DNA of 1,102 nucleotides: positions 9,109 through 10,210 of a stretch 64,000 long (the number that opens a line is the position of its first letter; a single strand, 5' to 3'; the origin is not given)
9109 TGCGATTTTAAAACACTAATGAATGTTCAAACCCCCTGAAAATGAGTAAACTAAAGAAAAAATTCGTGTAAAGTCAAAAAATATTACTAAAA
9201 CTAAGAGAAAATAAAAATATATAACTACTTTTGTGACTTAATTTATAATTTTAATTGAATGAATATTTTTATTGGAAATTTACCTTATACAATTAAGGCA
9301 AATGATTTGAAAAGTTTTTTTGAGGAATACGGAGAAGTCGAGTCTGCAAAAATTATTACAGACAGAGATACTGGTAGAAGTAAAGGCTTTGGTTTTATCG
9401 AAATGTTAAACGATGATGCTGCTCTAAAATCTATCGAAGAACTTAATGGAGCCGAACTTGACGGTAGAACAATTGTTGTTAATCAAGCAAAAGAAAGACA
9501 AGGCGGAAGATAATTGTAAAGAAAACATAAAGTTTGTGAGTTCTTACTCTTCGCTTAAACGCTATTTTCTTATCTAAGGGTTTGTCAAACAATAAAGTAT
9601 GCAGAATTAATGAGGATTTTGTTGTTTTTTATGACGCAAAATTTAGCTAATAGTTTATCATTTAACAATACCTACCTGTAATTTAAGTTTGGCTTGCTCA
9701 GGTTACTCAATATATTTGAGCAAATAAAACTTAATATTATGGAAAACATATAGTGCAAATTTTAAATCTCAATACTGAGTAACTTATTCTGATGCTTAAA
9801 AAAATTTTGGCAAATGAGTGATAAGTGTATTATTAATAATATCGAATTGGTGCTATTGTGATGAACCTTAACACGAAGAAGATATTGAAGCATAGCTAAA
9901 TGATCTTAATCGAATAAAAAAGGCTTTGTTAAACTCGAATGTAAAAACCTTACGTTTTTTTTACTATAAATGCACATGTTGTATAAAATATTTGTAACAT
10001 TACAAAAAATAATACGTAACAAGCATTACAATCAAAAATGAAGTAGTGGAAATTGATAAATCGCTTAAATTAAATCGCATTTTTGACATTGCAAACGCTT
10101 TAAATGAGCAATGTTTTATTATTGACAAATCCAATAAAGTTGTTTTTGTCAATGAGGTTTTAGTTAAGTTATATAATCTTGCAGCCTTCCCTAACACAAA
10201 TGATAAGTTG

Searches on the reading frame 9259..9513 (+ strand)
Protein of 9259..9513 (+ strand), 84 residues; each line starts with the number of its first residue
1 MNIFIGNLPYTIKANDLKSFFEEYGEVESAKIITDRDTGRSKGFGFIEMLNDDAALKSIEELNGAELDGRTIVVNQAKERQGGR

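Call 59: find_encoding_contigs(protein=window:9259-9513:+, flank=1500, max_places=10)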
Protein window:9259-9513:+ (84 aa): 18 contigs read that carry it; 10 places shown.
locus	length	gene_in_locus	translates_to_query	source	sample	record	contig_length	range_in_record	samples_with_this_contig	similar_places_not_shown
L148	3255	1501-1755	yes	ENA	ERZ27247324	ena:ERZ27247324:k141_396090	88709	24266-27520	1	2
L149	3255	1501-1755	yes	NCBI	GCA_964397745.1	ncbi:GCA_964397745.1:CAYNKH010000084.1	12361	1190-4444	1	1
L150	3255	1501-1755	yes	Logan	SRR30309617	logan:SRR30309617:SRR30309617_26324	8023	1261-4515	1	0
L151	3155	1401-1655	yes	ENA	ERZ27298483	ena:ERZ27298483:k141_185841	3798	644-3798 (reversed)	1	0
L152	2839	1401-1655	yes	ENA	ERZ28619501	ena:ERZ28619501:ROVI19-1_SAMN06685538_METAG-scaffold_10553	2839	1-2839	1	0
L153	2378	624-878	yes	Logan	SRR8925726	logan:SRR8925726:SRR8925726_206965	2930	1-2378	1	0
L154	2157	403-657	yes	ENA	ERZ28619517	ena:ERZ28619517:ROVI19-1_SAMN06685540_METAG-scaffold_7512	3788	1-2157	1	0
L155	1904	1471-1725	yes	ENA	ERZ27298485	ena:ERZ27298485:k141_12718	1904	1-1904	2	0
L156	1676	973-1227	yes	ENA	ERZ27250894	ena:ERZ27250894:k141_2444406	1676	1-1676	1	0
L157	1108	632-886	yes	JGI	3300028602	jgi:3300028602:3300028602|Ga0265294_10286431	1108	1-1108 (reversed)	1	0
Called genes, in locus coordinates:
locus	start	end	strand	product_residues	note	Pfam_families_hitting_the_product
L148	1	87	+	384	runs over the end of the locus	PF04468:PSP1, PF28472:PSP1_3rd, PF28473:YaaT_C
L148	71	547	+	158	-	PF14109:GldH_lipo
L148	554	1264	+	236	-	PF24675:NpmA (faint), PF13847:Methyltransf_31, PF02390:Methyltransf_4, PF13649:Methyltransf_25 (weak)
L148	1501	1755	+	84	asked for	PF00076:RRM_1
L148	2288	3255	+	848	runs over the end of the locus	PF13188:PAS_8 (faint), PF08447:PAS_3, PF00989:PAS, PF08448:PAS_4 (weak), PF13426:PAS_9, PF08447:PAS_3 (weak), PF00072:Response_reg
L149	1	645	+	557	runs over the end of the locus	PF00749:tRNA-synt_1c, PF03950:tRNA-synt_1c_C, PF20974:tRNA-synt_1c_C2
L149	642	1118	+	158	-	PF01467:CTP_transf_like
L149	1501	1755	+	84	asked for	PF00076:RRM_1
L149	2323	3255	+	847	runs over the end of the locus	PF13188:PAS_8 (faint), PF08447:PAS_3, PF00989:PAS, PF08448:PAS_4 (weak), PF13426:PAS_9, PF08447:PAS_3 (weak), PF00072:Response_reg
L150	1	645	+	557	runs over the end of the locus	PF00749:tRNA-synt_1c, PF03950:tRNA-synt_1c_C, PF20974:tRNA-synt_1c_C2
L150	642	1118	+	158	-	PF01467:CTP_transf_like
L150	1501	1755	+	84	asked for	PF00076:RRM_1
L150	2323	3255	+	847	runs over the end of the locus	PF13188:PAS_8 (faint), PF08447:PAS_3, PF00989:PAS, PF08448:PAS_4 (weak), PF13426:PAS_9, PF08447:PAS_3 (weak), PF00072:Response_reg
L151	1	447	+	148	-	?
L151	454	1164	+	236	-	PF24675:NpmA (faint), PF13847:Methyltransf_31, PF02390:Methyltransf_4, PF13649:Methyltransf_25 (weak)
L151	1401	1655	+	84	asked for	PF00076:RRM_1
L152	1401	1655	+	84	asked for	PF00076:RRM_1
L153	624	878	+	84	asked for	PF00076:RRM_1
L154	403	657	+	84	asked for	PF00076:RRM_1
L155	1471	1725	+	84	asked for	PF00076:RRM_1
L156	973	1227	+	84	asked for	PF00076:RRM_1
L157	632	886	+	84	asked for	PF00076:RRM_1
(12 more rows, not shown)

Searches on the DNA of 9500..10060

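Call 13: search_rna_families(source=window, start=9500, end=10060, threshold=evalue, max_evalue=10, show_alignments=3)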
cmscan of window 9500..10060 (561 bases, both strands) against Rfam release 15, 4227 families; matches with E-value up to 10: 9.
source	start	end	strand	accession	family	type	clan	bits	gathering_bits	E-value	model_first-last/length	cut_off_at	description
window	9668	9758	+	RF02525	SSRC30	Gene; sRNA;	-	24.9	100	0.045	1-151/151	no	Streptococcus sRNA SSRC30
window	9617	9701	-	RF02106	DLEU2_2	Gene; lncRNA;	-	19.9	45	4.8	1-90/90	no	Deleted in lymphocytic leukemia 2 conserved region 2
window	9880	9965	+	RF02064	STnc370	Gene; sRNA;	-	19.5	54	7.8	1-71/71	no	Enterobacterial sRNA STnc370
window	9988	10015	-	RF04360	psbT-asRNA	Gene; antisense;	-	18.8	48.5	0.44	1-38/38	no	Plastid psbT antisense RNA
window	9852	9918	+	RF00132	snoR24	Gene; snRNA; snoRNA; CD-box;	-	16.5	38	5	1-92/92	no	Small nucleolar RNA R24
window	9789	9902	-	RF02185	ST7-OT3_3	Gene; lncRNA;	-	15.9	50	9.3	1-116/116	no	ST7 overlapping transcript 3 conserved region 3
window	9892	9962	+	RF02891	AgrB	Gene; antisense;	-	15.7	40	6.5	1-84/84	no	ArsR-gov region gene B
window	9682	9735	+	RF04302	mir-506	Gene; miRNA;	CL00140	14.8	84.5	6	1-81/81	no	mir-506 microRNA precursor family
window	9683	9734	+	RF01026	MIR828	Gene; miRNA;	-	14.7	69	9.7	1-115/115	no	MIR828 microRNA precursor family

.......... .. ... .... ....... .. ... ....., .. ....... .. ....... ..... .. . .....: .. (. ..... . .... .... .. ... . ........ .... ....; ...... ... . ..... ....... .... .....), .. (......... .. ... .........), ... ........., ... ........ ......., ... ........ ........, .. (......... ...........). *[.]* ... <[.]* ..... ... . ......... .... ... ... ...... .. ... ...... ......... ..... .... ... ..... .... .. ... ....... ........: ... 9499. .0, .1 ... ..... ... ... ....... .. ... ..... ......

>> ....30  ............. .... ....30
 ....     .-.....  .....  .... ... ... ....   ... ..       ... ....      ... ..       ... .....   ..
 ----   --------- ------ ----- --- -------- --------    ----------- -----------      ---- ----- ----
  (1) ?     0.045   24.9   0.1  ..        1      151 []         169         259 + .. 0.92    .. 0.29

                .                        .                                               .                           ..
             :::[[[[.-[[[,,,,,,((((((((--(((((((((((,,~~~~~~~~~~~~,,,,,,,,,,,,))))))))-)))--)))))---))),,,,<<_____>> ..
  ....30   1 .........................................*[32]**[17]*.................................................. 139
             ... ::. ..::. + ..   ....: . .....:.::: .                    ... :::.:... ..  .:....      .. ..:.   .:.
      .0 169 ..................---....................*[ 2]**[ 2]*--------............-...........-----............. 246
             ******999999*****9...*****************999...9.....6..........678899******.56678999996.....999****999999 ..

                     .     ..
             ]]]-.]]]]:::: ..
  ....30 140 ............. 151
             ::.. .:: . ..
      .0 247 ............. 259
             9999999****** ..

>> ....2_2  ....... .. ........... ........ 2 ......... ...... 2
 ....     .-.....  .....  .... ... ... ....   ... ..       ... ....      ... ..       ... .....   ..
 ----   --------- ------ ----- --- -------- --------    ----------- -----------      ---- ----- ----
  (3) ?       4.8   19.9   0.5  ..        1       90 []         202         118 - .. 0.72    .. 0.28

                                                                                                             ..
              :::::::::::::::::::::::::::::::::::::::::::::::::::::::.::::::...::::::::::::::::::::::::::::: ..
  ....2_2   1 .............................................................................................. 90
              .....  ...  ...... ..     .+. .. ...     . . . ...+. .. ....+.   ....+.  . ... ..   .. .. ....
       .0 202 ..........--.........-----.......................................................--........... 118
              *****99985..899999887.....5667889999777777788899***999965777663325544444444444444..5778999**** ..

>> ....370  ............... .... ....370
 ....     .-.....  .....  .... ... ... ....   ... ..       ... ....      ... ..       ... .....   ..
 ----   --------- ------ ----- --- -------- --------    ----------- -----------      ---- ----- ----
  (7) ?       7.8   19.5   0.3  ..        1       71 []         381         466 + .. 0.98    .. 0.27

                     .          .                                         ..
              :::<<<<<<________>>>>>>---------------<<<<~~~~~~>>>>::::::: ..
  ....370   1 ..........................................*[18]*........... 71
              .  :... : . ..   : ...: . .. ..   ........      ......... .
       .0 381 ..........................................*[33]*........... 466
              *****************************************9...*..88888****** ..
